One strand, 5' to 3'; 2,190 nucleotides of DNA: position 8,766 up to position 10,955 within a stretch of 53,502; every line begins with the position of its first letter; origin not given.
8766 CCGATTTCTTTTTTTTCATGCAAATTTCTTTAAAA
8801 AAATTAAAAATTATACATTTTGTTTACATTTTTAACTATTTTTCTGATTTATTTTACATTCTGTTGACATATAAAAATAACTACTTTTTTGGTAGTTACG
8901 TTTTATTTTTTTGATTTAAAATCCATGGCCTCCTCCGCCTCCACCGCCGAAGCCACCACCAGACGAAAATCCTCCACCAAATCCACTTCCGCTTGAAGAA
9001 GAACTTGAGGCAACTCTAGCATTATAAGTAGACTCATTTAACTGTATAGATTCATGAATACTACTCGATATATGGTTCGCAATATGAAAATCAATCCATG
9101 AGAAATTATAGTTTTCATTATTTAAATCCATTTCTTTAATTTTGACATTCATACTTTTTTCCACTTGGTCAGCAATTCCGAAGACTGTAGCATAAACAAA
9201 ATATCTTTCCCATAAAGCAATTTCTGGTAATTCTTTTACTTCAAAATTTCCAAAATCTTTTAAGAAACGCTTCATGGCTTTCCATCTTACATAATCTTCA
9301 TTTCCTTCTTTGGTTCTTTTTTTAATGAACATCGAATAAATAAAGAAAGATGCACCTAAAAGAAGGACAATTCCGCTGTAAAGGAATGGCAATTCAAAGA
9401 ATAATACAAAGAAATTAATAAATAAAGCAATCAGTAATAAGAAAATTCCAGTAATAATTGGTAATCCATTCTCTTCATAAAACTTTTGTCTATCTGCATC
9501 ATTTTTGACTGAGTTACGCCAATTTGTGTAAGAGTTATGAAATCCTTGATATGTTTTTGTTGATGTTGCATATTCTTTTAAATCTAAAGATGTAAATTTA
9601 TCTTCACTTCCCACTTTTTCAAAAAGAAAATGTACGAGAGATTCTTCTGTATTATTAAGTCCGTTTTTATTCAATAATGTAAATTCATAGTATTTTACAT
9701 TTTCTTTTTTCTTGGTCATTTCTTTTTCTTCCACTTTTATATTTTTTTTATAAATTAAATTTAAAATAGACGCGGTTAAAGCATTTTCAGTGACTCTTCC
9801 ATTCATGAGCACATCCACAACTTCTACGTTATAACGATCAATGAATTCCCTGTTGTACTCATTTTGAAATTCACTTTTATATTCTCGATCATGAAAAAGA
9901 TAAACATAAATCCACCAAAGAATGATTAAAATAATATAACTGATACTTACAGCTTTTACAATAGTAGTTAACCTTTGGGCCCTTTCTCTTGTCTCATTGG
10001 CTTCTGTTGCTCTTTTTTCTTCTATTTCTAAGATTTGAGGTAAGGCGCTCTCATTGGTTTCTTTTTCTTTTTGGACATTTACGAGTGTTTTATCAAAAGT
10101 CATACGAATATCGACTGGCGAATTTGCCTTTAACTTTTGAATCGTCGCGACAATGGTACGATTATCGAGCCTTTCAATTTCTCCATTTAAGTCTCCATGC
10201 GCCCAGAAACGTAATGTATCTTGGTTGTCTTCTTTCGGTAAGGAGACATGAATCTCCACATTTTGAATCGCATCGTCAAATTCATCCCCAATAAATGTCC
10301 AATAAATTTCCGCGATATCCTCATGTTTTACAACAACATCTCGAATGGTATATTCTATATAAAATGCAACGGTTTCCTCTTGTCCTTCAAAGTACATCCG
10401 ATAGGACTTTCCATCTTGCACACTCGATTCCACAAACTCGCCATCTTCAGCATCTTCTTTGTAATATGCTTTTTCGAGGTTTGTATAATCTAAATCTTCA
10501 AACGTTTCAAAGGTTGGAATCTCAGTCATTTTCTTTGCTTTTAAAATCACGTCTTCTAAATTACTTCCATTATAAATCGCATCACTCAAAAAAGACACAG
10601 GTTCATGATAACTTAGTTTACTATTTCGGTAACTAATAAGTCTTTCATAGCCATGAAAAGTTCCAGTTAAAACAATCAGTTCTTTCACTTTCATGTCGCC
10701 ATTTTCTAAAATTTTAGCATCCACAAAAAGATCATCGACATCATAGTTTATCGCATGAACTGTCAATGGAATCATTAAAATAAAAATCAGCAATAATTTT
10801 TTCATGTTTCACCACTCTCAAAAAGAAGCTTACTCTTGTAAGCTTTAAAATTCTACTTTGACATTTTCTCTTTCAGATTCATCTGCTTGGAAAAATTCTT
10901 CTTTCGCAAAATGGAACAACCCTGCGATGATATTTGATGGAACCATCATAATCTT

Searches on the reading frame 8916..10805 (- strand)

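Call 37: search_protein_families(library=ncbifam, proteins=[window:8916-10805:-], max_evalue=0.00001)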
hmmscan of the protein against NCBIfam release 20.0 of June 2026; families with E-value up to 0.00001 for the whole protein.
window:8916-10805:- (629 aa): 0 families

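Call 64: search_protein_families(library=pfam, proteins=[window:8916-10805:-], max_evalue=0.001)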
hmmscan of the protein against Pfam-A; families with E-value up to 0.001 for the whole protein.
window:8916-10805:- (629 aa): 2 families
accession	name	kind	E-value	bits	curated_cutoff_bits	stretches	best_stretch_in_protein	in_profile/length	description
PF20990.2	DUF2207_C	-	1.1e-47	163.2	33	1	316-552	3-247/247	Predicted membrane protein (DUF2207) C-terminal domain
PF09972.14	DUF2207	-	1.8e-23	84.1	24.4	1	24-237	3-172/172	Predicted membrane protein (DUF2207) N-terminal domain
